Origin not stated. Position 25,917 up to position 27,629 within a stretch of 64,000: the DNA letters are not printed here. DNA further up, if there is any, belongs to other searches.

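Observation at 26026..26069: (CT)12 microsatellite fills the TATA-to-ATG spacer of a pilin-like surface gene: possible phase-variation switch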

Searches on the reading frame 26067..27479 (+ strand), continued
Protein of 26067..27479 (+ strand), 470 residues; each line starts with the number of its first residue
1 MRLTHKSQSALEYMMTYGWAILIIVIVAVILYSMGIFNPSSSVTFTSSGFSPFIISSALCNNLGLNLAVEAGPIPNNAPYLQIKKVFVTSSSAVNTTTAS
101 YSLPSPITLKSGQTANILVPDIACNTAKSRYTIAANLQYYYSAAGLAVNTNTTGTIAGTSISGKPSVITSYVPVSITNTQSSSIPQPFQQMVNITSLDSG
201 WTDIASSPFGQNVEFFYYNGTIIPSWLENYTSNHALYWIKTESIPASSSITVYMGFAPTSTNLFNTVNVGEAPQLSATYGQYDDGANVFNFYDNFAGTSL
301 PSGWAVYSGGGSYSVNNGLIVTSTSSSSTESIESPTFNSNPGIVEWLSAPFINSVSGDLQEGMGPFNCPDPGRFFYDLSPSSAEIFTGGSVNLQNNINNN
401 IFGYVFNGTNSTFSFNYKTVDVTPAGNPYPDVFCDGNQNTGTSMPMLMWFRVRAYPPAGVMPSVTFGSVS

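Call 83: find_encoding_contigs(protein=L002:1508-2779:+, flank=600, max_places=10)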
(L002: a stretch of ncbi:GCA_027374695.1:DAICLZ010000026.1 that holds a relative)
Protein L002:1508-2779:+ (424 aa): 23 contigs read that carry it; 10 places shown.
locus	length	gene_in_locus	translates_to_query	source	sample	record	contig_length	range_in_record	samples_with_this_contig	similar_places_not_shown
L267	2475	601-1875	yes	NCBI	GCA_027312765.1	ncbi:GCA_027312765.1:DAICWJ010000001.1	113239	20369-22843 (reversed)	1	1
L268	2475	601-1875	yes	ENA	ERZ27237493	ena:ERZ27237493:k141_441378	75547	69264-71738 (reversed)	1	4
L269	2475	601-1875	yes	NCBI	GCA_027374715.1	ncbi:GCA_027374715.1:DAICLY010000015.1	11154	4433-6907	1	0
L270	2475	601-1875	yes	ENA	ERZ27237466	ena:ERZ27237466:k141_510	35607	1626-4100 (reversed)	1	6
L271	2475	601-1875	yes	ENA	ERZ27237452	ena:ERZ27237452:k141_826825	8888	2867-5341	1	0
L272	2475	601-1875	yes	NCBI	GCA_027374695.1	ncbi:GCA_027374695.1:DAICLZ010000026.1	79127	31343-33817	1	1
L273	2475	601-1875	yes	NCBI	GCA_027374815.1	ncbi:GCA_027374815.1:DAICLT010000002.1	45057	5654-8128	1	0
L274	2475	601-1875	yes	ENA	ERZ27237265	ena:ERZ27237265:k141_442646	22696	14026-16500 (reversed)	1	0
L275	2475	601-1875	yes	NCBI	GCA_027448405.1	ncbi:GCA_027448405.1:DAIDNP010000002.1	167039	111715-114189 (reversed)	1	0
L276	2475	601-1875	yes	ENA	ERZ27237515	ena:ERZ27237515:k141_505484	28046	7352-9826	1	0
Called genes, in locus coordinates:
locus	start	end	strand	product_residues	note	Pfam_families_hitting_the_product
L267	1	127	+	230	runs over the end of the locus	PF01163:RIO1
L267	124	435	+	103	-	PF01035:DNA_binding_1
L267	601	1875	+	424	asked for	PF13173:AAA_14, PF13635:DUF4143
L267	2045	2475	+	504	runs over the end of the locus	PF10102:DUF2341 (weak)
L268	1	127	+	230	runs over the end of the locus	PF01163:RIO1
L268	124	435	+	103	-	PF01035:DNA_binding_1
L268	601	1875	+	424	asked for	PF13173:AAA_14, PF13635:DUF4143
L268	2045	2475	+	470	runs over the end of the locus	PF10102:DUF2341 (weak)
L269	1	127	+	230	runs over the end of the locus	PF01163:RIO1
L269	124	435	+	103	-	PF01035:DNA_binding_1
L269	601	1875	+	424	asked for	PF13173:AAA_14, PF13635:DUF4143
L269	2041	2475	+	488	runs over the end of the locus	-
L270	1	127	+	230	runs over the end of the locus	PF01163:RIO1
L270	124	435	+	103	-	PF01035:DNA_binding_1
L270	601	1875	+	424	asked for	PF13173:AAA_14, PF13635:DUF4143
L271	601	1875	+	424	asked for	PF13173:AAA_14, PF13635:DUF4143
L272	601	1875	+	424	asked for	PF13173:AAA_14, PF13635:DUF4143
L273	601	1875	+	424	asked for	PF13173:AAA_14, PF13635:DUF4143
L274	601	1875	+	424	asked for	PF13173:AAA_14, PF13635:DUF4143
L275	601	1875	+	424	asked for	PF13173:AAA_14, PF13635:DUF4143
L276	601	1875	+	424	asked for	PF13173:AAA_14, PF13635:DUF4143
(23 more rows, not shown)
